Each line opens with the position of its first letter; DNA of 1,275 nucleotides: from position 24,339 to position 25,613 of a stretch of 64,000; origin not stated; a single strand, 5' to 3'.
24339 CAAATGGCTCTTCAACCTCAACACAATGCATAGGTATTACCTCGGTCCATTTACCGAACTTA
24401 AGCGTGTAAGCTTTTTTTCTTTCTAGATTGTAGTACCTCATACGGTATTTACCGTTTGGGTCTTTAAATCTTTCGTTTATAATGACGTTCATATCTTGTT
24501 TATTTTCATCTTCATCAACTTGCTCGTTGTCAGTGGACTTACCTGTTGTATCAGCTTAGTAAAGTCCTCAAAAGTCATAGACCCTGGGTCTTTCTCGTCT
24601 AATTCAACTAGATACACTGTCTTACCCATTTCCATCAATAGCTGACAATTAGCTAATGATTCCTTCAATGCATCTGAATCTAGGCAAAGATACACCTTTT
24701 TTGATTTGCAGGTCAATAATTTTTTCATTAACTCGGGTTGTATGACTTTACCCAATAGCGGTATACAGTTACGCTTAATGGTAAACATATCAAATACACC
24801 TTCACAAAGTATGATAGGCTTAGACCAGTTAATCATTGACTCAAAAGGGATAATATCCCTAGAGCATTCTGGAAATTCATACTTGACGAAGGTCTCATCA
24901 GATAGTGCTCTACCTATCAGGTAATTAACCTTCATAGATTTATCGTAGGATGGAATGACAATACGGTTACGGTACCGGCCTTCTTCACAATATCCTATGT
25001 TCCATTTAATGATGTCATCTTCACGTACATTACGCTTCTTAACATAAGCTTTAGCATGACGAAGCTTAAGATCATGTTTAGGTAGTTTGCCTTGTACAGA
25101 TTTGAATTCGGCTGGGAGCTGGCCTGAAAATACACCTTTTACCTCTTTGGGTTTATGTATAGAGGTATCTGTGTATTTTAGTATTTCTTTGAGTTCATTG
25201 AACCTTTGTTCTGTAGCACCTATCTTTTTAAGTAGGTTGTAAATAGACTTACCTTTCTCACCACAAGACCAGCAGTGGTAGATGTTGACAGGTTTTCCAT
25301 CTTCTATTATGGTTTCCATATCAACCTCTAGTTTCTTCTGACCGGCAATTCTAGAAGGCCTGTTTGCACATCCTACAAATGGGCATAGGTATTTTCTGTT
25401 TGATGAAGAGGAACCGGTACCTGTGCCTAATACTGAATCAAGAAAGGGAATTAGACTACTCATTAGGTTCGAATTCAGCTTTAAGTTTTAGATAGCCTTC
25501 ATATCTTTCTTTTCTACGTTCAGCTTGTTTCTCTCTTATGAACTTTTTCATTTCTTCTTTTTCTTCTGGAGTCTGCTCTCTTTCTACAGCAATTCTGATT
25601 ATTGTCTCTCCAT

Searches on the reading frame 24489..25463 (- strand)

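Call 48: search_protein_families(library=phrogs, proteins=[window:24489-25463:-], max_evalue=0.001)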
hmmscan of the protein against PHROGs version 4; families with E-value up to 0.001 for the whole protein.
window:24489-25463:- (324 aa): 2 families
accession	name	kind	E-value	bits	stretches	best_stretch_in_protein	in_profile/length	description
phrog_47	-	DNA, RNA and nucleotide metabolism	8.6e-38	131.4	1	59-322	74-347/947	DNA primase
phrog_6444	-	DNA, RNA and nucleotide metabolism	2.2e-10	41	1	163-312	199-370/577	DNA primase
